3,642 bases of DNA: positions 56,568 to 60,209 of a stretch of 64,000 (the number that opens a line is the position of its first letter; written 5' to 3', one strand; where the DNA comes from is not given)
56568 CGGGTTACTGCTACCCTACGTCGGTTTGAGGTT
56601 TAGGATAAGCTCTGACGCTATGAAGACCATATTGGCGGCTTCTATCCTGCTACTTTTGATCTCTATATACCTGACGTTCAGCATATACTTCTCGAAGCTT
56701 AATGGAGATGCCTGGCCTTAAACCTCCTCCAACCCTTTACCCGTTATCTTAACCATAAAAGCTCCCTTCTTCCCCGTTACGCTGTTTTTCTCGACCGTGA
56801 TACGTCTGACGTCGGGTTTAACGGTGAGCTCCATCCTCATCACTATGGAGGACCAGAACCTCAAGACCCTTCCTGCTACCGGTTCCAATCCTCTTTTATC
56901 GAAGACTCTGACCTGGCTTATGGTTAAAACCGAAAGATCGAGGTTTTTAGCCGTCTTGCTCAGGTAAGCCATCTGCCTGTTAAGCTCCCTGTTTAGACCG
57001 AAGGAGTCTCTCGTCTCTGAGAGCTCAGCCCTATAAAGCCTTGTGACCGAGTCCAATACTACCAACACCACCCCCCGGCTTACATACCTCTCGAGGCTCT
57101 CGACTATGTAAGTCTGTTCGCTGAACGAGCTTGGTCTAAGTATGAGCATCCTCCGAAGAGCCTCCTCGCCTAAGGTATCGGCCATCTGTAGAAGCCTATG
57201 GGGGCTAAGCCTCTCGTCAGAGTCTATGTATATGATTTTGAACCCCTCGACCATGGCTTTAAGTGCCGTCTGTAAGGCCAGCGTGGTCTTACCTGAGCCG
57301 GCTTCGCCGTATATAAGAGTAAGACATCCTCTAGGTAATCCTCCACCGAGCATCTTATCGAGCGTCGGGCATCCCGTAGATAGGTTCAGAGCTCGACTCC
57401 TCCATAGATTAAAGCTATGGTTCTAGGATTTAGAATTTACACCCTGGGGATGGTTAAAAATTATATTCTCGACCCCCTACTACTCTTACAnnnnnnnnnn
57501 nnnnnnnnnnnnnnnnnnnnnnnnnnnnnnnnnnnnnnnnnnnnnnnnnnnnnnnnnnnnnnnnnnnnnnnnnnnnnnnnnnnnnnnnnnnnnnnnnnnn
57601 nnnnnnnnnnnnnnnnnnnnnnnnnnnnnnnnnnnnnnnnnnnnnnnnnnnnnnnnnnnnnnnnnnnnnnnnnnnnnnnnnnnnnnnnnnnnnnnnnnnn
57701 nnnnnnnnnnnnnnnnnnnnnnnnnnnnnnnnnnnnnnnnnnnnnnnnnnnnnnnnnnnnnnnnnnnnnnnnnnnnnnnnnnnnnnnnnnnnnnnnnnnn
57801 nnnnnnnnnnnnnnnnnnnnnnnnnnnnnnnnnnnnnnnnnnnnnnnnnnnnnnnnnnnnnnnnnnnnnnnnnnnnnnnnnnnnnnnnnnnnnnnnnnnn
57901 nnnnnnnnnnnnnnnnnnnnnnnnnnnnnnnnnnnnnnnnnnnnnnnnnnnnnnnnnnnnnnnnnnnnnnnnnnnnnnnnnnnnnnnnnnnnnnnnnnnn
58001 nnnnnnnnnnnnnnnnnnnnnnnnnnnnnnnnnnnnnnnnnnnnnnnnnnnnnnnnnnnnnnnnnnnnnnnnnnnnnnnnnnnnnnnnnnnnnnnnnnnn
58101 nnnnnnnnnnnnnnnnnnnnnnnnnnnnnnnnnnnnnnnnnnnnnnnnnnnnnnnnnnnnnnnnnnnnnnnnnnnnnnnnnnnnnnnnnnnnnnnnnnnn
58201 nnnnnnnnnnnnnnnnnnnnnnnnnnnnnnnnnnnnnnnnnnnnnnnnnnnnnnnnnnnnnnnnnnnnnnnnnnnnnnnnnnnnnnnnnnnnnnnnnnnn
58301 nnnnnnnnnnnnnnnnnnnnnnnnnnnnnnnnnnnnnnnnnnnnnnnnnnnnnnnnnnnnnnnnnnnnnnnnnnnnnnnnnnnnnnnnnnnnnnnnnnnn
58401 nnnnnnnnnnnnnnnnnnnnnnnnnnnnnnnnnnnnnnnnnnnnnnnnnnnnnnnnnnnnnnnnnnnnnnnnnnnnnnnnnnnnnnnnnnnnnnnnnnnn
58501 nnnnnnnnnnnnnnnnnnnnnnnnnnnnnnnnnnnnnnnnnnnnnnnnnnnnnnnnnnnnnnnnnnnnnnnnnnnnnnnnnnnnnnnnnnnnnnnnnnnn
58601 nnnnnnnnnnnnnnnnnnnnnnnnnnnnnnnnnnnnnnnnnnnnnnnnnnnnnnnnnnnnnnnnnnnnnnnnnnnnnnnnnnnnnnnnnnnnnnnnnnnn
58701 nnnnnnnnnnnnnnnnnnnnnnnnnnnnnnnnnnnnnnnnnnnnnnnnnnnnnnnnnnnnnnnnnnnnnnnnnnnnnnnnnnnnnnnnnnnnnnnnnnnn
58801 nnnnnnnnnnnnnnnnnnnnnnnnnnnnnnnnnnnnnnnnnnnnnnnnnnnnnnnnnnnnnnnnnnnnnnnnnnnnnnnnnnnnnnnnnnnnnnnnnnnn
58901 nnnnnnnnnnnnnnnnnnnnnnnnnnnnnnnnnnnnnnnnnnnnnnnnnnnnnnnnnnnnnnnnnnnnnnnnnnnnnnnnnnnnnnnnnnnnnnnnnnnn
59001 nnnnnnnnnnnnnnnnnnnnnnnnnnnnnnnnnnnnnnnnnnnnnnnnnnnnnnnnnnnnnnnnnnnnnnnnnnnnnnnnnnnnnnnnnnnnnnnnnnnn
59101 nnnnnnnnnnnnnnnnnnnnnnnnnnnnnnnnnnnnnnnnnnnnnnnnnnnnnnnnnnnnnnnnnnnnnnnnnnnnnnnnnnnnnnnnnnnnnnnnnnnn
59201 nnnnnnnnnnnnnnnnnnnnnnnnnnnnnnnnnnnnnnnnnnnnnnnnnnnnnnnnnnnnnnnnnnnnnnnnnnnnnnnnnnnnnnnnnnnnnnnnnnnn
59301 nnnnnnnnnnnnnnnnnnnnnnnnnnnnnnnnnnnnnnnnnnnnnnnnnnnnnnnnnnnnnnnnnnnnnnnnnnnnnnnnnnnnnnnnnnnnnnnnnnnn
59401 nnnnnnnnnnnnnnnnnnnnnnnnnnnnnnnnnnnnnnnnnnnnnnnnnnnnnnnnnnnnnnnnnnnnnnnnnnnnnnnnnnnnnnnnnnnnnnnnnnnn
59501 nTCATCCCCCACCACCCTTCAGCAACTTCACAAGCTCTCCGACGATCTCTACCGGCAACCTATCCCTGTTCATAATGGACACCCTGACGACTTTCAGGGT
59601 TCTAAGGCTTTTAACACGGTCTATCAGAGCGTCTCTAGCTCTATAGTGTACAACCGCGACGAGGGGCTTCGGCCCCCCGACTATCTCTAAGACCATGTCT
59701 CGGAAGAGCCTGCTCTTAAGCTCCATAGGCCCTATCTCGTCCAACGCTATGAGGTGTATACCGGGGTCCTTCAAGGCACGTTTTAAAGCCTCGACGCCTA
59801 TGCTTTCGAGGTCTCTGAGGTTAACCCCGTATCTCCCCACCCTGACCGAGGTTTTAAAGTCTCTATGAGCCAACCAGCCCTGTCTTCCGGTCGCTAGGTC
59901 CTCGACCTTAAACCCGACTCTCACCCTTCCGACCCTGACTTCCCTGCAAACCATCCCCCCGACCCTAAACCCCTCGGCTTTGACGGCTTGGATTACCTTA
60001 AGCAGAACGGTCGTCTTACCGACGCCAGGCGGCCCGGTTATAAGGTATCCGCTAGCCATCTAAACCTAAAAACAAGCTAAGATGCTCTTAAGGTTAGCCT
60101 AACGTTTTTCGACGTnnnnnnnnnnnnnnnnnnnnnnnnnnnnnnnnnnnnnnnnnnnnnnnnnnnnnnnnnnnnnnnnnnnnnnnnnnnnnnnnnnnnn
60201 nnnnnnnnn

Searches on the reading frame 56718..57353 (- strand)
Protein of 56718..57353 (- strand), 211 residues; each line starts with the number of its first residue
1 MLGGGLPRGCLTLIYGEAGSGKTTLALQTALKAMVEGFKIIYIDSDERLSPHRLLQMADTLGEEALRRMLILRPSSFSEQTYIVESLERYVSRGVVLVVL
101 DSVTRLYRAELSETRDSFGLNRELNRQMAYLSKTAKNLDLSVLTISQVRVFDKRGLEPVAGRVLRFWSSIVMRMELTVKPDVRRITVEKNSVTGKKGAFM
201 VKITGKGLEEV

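Call 47: search_protein_families(library=pfam, proteins=[window:56718-57353:-], max_evalue=0.001)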
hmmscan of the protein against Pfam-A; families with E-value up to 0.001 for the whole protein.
window:56718-57353:- (211 aa): 11 families
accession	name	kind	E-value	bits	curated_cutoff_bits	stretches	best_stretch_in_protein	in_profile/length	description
PF08423.17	Rad51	-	2.7e-14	53.5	22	1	1-167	18-202/244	Rad51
PF00154.27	RecA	-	2.2e-13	50.7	27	1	4-176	47-218/262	recA bacterial DNA recombination protein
PF13481.12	AAA_25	-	2.3e-10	40.9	27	1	3-149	27-191/195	AAA domain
PF06745.19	ATPase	-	2.4e-10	40.6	26.6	1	2-129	12-152/231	KaiC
PF25199.1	nSTAND_NTPase5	-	5.6e-07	29.9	34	1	11-77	43-108/145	Novel STAND NTPase 5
PF20720.3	nSTAND3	-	6.5e-07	29.6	27.2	1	13-67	21-81/155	Novel STAND NTPase 3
PF01637.24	ATPase_2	-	4.8e-05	23.7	33.2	1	12-107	23-123/225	ATPase domain predominantly from Archaea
PF13191.12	AAA_16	-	7.8e-05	23.7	32.6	1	8-80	23-92/167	AAA ATPase domain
PF13401.12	AAA_22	-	0.00014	22.6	27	1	11-114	7-104/130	AAA domain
PF13479.12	AAA_24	-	0.00019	21.8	27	1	13-116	6-86/195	AAA domain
PF03796.21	DnaB_C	-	0.00078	19.3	27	0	4-68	14-81/255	DnaB-like helicase C terminal domain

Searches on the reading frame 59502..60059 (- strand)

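Call 47: search_protein_families(library=pfam, proteins=[window:59502-60059:-], max_evalue=0.001)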
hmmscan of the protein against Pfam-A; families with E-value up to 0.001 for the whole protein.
window:59502-60059:- (185 aa): 5 families
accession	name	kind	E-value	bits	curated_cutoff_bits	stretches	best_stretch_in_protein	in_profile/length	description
PF03266.21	NTPase_1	-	5.7e-55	186.1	23.9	1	6-172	3-167/168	NTPase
PF13401.12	AAA_22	-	0.00014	22.7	27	1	5-112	8-96/130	AAA domain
PF13604.12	AAA_30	-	0.00015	22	27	1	6-38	22-54/191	AAA domain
PF00004.35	AAA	-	0.0002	22.2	21.2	1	6-41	2-37/131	ATPase family associated with various cellular activities (AAA)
PF10649.15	DUF2478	-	0.0002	21.4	22.3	1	10-145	7-138/159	Protein of unknown function (DUF2478)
